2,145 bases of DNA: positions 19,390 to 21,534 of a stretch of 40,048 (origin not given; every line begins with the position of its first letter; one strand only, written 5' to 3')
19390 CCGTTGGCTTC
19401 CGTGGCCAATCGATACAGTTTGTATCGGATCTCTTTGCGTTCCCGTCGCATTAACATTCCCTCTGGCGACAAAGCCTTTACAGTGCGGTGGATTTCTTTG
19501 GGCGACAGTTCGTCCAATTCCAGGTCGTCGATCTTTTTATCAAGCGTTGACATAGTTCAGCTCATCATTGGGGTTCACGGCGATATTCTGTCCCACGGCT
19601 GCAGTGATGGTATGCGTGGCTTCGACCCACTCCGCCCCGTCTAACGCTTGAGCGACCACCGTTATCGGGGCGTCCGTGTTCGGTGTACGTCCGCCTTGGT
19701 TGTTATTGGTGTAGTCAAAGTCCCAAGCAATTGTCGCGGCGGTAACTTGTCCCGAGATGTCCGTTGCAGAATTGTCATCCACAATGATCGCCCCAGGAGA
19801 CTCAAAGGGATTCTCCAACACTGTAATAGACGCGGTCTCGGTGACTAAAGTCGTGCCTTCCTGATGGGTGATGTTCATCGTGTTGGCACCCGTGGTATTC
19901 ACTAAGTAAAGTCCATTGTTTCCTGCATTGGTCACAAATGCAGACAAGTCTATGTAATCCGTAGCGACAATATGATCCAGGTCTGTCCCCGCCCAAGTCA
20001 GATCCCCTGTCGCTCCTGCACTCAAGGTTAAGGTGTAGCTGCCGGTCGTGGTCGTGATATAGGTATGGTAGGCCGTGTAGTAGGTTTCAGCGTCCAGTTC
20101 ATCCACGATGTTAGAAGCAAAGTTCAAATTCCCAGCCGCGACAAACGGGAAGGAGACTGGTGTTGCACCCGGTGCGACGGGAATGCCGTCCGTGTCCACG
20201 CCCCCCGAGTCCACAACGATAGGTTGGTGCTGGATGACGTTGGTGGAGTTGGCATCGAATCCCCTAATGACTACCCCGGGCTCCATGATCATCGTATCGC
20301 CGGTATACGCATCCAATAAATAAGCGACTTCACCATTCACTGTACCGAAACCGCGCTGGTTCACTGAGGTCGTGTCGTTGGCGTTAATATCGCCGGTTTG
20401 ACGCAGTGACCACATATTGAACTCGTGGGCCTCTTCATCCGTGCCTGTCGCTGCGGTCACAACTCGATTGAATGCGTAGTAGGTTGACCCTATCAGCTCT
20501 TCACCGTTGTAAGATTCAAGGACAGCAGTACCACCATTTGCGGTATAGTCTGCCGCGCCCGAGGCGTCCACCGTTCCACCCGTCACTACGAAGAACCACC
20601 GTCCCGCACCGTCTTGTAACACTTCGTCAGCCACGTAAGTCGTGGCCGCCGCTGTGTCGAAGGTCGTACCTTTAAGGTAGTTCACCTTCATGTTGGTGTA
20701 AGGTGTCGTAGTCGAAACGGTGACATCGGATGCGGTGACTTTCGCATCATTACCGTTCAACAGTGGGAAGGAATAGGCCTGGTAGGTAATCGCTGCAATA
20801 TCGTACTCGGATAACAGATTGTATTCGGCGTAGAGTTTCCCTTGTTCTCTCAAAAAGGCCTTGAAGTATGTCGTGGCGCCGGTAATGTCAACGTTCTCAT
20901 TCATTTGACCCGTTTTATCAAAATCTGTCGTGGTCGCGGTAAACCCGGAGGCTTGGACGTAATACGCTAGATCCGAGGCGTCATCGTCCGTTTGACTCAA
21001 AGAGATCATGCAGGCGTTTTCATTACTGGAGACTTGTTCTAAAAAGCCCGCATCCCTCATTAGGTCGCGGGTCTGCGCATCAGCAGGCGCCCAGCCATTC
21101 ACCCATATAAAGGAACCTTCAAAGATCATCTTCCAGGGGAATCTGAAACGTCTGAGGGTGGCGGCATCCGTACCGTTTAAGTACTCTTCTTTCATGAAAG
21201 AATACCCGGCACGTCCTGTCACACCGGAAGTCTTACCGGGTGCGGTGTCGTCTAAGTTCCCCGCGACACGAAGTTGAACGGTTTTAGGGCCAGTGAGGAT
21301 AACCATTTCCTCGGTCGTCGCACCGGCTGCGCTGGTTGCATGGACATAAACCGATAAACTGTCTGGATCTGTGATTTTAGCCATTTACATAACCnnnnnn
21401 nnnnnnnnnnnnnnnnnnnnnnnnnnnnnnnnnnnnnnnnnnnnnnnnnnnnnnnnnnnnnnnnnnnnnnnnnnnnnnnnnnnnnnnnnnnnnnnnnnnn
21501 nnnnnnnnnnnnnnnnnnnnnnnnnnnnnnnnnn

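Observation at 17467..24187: A roughly 6.7-kb six-gene insertion between portal and scaffold in an otherwise P22-ordered head module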

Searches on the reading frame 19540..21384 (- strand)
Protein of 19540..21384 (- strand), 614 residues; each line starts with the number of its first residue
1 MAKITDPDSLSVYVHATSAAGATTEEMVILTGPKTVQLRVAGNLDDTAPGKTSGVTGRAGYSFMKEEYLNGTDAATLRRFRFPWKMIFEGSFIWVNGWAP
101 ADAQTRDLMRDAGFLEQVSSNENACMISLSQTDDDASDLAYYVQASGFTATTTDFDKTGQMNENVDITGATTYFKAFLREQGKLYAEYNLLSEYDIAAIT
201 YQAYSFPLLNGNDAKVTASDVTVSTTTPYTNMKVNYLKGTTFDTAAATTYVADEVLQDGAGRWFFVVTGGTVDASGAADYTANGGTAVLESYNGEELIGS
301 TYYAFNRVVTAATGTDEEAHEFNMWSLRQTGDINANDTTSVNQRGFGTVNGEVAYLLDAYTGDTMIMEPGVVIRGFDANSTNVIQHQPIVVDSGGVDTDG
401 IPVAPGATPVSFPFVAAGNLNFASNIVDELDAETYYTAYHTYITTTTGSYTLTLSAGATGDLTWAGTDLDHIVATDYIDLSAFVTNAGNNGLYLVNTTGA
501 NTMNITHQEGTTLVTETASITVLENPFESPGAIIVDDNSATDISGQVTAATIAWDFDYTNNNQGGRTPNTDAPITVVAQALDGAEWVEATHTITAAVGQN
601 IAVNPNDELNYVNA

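Call 4: search_protein_families(library=phrogs, proteins=[window:19540-21384:-], max_evalue=0.01)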
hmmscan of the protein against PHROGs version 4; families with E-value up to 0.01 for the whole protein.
window:19540-21384:- (614 aa): 0 families

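Call 6: search_protein_families(library=pfam, proteins=[window:19540-21384:-], max_evalue=1)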
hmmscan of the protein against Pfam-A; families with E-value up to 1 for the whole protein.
window:19540-21384:- (614 aa): 0 families

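Call 18: search_solved_structures(query=window:19540-21384:-, max_evalue=1)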
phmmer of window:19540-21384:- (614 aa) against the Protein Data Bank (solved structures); distinct sequences matched with E-value up to 1: 4.
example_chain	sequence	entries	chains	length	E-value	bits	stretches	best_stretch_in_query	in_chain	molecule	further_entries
4cd3_A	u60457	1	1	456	0.15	14.1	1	490-552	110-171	ECTONUCLEOSIDE TRIPHOSPHATE DIPHOSPHOHYDROLASE 2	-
3cj1_A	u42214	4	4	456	0.38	12.7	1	490-552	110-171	Ectonucleoside triphosphate diphosphohydrolase 2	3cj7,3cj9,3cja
4bqz_A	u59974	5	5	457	0.38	12.7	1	490-552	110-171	ECTONUCLEOSIDE TRIPHOSPHATE DIPHOSPHOHYDROLASE 2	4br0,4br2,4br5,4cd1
8g2z_0A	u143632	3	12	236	0.69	11.9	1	130-182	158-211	RIB27A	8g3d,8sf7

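Call 27: find_homologous_proteins(query=window:19540-21384:-)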
Query window:19540-21384:- (614 aa): 263 proteins with E <= 0.001 among 8000 candidates; the best 120 are listed.
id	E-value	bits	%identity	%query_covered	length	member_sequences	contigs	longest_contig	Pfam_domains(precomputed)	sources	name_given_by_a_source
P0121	0.0e+0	1351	100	100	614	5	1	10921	-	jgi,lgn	-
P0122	0.0e+0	1179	88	100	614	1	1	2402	-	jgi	-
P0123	0.0e+0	1131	83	100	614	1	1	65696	-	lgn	-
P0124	0.0e+0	1027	76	100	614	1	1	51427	-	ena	-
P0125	0.0e+0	1020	77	100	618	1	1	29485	-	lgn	-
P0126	0.0e+0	1010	75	100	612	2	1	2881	-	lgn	-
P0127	1.2e-281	954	72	100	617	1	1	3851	-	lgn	-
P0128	1.8e-268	910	69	100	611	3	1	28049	-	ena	-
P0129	1.8e-260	884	68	100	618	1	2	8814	-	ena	-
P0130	4.4e-260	883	68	100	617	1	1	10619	-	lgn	-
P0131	1.9e-254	864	66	100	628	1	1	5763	-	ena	-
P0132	7.4e-249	846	66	100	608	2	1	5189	-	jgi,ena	-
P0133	1.3e-246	838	66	100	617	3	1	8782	-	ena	-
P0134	1.8e-246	838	65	100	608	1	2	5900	-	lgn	-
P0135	2.8e-245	834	65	100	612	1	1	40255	-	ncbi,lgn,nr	ncbi:MAG: hypothetical protein U9Q19_02655 [Pseudomonadota bacterium]|nr:hypothetical protein [Pseud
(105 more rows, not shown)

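Call 32: find_encoding_contigs(protein=P0123, flank=10000, max_places=1)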
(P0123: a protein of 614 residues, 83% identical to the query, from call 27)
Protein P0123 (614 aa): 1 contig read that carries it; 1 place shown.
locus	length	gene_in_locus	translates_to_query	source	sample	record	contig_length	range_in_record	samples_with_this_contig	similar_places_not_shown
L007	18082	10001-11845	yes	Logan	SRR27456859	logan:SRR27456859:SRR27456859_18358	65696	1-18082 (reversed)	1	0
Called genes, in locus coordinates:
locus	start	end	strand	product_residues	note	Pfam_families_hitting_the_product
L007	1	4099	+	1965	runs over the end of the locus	-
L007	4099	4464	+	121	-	-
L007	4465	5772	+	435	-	-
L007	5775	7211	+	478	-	-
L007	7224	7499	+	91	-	-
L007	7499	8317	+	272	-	-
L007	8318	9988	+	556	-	-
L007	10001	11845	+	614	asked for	-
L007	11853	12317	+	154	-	-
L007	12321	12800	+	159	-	-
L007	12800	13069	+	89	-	-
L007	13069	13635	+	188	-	PF01520:Amidase_3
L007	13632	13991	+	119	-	-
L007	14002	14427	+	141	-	PF23140:Gp80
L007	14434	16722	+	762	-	-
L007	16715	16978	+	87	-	PF07694:5TM-5TMR_LYT (weak)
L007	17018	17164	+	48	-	-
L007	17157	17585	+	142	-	-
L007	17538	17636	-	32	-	-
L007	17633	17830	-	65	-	-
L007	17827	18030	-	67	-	-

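Call 33: find_encoding_contigs(protein=P0124, flank=10000, max_places=1)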
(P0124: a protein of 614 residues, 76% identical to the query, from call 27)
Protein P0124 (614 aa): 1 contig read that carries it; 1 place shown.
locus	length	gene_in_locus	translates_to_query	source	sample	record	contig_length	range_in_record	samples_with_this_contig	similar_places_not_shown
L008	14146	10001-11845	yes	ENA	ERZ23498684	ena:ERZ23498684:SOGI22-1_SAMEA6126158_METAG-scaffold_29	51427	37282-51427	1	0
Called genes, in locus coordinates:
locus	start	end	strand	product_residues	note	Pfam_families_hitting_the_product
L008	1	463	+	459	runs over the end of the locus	PF03237:Terminase_6N, PF17289:Terminase_6C (weak)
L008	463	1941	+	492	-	PF13264:DUF4055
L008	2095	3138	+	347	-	PF04233:Phage_Mu_F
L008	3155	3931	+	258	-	-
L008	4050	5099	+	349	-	PF20036:Gp13-like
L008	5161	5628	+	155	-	-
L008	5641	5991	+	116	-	-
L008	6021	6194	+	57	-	-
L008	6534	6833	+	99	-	PF16083:Phage_holin_3_3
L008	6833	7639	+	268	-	-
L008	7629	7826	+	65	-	-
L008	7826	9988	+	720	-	-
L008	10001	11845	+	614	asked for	-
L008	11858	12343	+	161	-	-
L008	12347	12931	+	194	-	-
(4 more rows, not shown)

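Call 34: find_encoding_contigs(protein=P0135, flank=10000, max_places=1)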
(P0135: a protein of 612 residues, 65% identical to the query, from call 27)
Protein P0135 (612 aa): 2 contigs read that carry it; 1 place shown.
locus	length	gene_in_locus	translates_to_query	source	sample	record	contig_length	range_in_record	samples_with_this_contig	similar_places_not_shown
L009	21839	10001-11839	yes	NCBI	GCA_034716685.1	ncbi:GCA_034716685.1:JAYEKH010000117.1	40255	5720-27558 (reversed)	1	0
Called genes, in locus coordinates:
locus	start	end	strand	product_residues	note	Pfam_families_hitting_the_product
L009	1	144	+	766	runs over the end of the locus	-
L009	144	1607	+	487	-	-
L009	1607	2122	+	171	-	-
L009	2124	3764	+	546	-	-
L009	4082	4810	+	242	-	-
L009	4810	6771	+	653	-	-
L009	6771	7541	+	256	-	-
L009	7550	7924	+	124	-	-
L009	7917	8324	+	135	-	-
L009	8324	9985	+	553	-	-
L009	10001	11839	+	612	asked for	-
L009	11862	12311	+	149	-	-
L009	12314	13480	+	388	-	-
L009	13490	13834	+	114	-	-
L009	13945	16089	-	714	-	PF02463:SMC_N, PF13175:AAA_15 (weak), PF13476:AAA_23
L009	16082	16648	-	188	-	-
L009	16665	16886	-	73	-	-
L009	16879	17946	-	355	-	-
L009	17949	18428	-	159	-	-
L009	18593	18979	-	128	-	PF18909:dGTP_diPhyd_N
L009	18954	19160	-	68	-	-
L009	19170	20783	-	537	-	PF00303:Thymidylat_synt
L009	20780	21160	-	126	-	-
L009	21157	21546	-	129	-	-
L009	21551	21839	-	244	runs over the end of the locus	PF00929:RNase_T, PF12843:QSregVF_b (weak)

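Call 50: predict_structure(alignment_id=A2)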
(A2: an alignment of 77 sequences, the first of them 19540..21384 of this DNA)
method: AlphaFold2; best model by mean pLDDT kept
length: 614 residues; sequences in the alignment: 77
mean_pLDDT: 93.9   pTM: 0.83
mean pLDDT of the five models: 93.9, 93.7, 93.1, 92.8, 92.5
residues with pLDDT >= 90: 547; 70-90: 64; 50-70: 2; < 50: 1
segments of 3 or more residues with pLDDT < 50: none
pLDDT, mean of each block of 10 residues (from residue 1): 84 95 94 95 90 92 95 94 92 96 93 95 94 87 95 93 94 95 93 94 92 93 96 96 97 96 97 97 97 93 96 96 97 95 94 96 95 93 95 90 88 93 92 92 96 95 93 96 95 97 96 95 97 92 94 92 93 97 94 95 94 79
secondary structure, 60 per line:
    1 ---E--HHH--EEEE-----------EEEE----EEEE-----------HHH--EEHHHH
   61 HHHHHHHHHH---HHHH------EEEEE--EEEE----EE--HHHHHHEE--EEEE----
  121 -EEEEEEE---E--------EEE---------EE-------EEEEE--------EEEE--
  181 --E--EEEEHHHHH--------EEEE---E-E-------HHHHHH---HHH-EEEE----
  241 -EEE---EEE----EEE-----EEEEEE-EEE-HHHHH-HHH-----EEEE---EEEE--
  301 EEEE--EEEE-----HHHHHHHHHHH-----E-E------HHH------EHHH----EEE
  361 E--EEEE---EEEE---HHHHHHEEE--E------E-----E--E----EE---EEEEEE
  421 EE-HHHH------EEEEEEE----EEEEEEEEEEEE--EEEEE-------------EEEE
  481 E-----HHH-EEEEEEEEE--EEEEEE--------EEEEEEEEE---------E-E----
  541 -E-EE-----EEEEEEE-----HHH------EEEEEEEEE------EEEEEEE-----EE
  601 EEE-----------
elements in order: E12-15 E27-30 E35-38 H57-70 H74-77 E84-88 E91-94 H103-108 E113-116 E122-128 E141-143 E162-166 E175-178 E186-189 H190-194 E203-206 H220-225 E233-236 E242-244 E248-250 E255-257 E263-268 E270-272 H274-278 E288-291 E295-298 E301-304 E307-310 H316-326 E358-361 E364-367 E371-374 H378-383 E384-386 E415-422 H424-427 E434-440 E445-456 E459-463 E477-481 E491-499 E502-507 E516-524 E551-557 E572-580 E587-593 E599-603

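Call 52: fold_search(model_id=the predicted structure, library=pdb)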
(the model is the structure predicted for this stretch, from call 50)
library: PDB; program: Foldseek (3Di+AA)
matches with E <= 10: 974; with E <= 0.001: 0
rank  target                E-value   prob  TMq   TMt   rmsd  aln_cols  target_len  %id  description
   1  4hiz_B                2.5e-03  0.93  0.13  0.12  17.1       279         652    9  Phage phi92 endosialidase (released 2014-01-15)
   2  4hiz_A                3.2e-03  0.87  0.12  0.11  20.4       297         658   10  Phage phi92 endosialidase (released 2014-01-15)
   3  4hiz_C                1.4e-02  0.69  0.12  0.11  20.6       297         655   11  Phage phi92 endosialidase (released 2014-01-15)
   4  1ohh_MODEL_1_D        1.7e-02  0.99  0.09  0.12   5.8        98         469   16  BOVINE MITOCHONDRIAL F1-ATPASE complexed with the inhibitor protein IF1 (released 2003-06-09)
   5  5fl7_D                1.8e-02  1.00  0.10  0.13   5.7        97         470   21  Structure of the F1c10 complex from Yarrowia lipolytica ATP synthase (released 2016-06-29)
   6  5dn6_F                1.9e-02  0.99  0.09  0.12   5.6        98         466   18  ATP synthase from Paracoccus denitrificans (released 2015-10-28)
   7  9flu_A                1.9e-02  0.06  0.08  0.12  33.3       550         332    7  CryoEM structure of the fragment-1 (3402-3733) in the grappling hook protein A (GhpA) in the bacterium Aureispira sp.  (released 2024-10-16)
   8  3fks_N                2.0e-02  1.00  0.09  0.12   4.1        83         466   18  Yeast F1 ATPase in the absence of bound nucleotides (released 2009-03-03)
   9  9n71_A                2.0e-02  0.95  0.11  0.22  13.1       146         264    8  Tail tube structure of Acinetobacter baumannii phage Mystique (released 2025-03-19)
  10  8h9e_F                2.7e-02  0.99  0.10  0.13   5.6        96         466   17  Human ATP synthase F1 domain, state 1 (released 2023-05-31)
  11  8wly_A                3.0e-02  0.15  0.08  0.06  17.2       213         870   13  Cryo-EM structure of bat WIV1 spike glycoprotein (released 2024-07-17)
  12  7tjx_D                3.4e-02  0.99  0.10  0.13   5.3        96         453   19  Yeast ATP synthase F1 region State 1binding(a-d) with 10 mM ATP (released 2022-04-20)
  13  6n2y_D                3.6e-02  0.98  0.10  0.13   5.2        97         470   13  Bacillus PS3 ATP synthase class 1 (released 2019-02-20)
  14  5hkk_A                4.0e-02  0.99  0.09  0.11   5.2        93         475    9  Caldalaklibacillus thermarum F1-ATPase (wild type) (released 2016-09-21)
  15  4xd7_D                4.0e-02  0.98  0.10  0.13   5.3        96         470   12  Structure of thermophilic F1-ATPase inhibited by epsilon subunit (released 2015-08-26)
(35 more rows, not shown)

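Call 53: search_dna_similar(query=window:19540-21384:-, collection=phages, mode=protein, max_evalue=0.01, max_rows=20)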
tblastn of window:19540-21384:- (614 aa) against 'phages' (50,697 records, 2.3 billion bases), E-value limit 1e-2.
Records with a match: 6; places in all: 6; records where one place covers at least 80% of the query: 2.
Best place of each record, by identity: <60% 6.
By first word of the organism name: Synechococcus 3; Virus 1; Maribacter 1; Caudoviricetes 1.
By host as written in the record: - 2; Synechococcus sp. WH 8109 2; Maribacter halichondriae 1; Synechococcus sp. CC9605 1.
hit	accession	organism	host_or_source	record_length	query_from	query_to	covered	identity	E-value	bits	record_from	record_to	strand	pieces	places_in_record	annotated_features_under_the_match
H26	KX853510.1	Virus Rctr197k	enrichment culture DAMO/AAA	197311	20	613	96%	32.1%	8e-30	198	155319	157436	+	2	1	hypothetical protein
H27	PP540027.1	Maribacter phage Panino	Maribacter halichondriae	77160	1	614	85%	29.7%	4e-14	151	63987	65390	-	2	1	hypothetical protein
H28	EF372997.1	Synechococcus phage Syn5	Synechococcus sp. WH 8109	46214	1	613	71%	32.4%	8e-15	184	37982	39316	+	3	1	53: structural protein | 52: gp52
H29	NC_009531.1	Synechococcus phage Syn5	Synechococcus sp. WH 8109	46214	1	613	71%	32.4%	8e-15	184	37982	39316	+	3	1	53: structural protein | 52: gp52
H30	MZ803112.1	Synechococcus T7-like virus S-TIP28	Synechococcus sp. CC9605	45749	1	613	71%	31.7%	2e-11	171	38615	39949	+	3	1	structural protein (x2)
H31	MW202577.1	Caudoviricetes sp.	Manatee Spring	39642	3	427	69%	27.0%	1e-12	78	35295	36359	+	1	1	structural protein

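Call 56: get_annotated_region(hit=H29, flank=8000)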
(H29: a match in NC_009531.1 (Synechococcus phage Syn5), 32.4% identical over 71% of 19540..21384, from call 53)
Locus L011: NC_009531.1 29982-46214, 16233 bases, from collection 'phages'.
description: Cyanophage Syn5, complete genome.
organism: Synechococcus phage Syn5 (NCBI taxid 2914003)
taxonomy: Viruses; Duplodnaviria; Heunggongvirae; Uroviricota; Caudoviricetes; Autographiviridae; Voetvirus; Voetvirus syn5
host: Synechococcus sp. WH 8109; source: Sargasso Sea; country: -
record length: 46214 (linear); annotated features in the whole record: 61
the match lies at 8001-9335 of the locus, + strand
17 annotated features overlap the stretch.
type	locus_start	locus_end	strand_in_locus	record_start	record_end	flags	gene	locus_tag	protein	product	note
CDS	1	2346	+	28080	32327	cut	45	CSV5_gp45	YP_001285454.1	internal virion protein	-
CDS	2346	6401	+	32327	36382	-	46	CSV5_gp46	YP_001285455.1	tail fiber protein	-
CDS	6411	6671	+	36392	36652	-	47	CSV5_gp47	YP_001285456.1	gp47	-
CDS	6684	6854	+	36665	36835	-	48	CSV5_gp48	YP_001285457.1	gp48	-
CDS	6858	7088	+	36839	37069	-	49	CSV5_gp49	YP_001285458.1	terminase small subunit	-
CDS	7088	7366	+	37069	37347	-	50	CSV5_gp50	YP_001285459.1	gp50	-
CDS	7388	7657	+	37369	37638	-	51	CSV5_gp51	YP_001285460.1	HNH endonuclease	-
CDS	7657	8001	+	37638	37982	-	52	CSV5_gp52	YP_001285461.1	gp52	-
CDS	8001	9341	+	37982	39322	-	53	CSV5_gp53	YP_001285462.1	structural protein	-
CDS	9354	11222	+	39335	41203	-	54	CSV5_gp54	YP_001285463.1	structural protein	-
CDS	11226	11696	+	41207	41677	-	55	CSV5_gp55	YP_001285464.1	gp55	-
CDS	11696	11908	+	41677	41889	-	56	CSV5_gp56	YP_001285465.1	gp56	-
CDS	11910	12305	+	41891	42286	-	57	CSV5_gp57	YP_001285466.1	gp57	-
CDS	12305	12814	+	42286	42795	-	58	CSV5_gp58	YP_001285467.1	structural protein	-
CDS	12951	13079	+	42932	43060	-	59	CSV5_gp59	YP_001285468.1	gp59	-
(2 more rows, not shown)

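Call 57: get_annotated_region(hit=H27, flank=8000)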
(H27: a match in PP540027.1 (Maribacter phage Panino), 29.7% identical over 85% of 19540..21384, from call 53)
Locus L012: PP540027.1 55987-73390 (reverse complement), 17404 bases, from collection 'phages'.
description: Maribacter phage Panino, complete genome.
organism: Maribacter phage Panino (NCBI taxid 3135610)
taxonomy: Viruses; Duplodnaviria; Heunggongvirae; Uroviricota; Caudoviricetes
host: Maribacter halichondriae; source: Halichondria panicea sponge tissue; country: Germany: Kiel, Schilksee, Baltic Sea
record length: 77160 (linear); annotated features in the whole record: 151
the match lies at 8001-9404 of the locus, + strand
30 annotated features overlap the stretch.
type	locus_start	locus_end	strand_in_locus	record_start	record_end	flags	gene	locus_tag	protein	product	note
CDS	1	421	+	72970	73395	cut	-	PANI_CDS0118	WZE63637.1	hypothetical protein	-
CDS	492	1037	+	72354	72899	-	-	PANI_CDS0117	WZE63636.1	exonuclease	RNA and nucleotide metabolism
CDS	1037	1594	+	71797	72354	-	-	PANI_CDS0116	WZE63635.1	integrase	integration and excision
CDS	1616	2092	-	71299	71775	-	-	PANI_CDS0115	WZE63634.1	hypothetical protein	-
CDS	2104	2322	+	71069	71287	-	-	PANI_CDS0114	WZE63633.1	hypothetical protein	-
CDS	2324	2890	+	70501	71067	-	-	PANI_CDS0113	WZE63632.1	minor coat protein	head and packaging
CDS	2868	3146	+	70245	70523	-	-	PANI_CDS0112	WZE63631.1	hypothetical protein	-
CDS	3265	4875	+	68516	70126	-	-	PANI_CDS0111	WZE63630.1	chaperonin groEL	-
CDS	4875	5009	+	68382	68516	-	-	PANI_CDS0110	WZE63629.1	hypothetical protein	-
CDS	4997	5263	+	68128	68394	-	-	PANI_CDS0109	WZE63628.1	hypothetical protein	-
CDS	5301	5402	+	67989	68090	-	-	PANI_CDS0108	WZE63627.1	hypothetical protein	-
tRNA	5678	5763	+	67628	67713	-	-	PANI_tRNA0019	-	tRNA-Ser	-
CDS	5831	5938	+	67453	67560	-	-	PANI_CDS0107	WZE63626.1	hypothetical protein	-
tRNA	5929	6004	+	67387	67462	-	-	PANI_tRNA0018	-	tRNA-Asn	-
tRNA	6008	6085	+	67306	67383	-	-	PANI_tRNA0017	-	tRNA-Trp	-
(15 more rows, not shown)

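Call 58: get_annotated_region(hit=H26, flank=8000)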
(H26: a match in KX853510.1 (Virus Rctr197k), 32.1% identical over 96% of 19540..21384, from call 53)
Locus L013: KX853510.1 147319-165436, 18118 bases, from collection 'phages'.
description: Virus Rctr197k, partial genome.
organism: Virus Rctr197k (NCBI taxid 1924548)
taxonomy: Viruses; Duplodnaviria; Heunggongvirae; Uroviricota; Caudoviricetes
host: -; source: enrichment culture DAMO/AAA; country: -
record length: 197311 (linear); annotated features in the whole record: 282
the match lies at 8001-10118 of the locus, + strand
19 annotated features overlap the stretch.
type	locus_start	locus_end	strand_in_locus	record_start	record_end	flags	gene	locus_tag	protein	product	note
CDS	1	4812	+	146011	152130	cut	-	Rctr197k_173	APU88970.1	hypothetical protein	-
CDS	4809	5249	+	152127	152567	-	-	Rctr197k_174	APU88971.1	hypothetical protein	-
CDS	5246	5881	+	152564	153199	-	-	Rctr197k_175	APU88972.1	hypothetical protein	-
misc_feature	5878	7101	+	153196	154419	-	-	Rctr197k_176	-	-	similar to similar to structural protein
CDS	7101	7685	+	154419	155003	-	-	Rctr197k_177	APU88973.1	hypothetical protein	-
CDS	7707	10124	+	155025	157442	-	-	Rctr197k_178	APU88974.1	hypothetical protein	-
CDS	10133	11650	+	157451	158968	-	-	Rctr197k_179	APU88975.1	hypothetical protein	-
CDS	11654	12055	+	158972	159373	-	-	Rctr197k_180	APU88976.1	conserved hypothetical protein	-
CDS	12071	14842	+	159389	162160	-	-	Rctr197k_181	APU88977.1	hypothetical protein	-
CDS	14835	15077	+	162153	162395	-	-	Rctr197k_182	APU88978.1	hypothetical protein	-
CDS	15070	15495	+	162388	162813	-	-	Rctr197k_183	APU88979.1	hypothetical protein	-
CDS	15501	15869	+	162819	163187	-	-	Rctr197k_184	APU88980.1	hypothetical protein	-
misc_feature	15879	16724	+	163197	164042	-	-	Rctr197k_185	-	-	similar to hypothetical protein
CDS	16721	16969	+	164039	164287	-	-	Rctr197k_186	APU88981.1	hypothetical protein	-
CDS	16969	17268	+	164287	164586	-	-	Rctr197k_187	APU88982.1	hypothetical protein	-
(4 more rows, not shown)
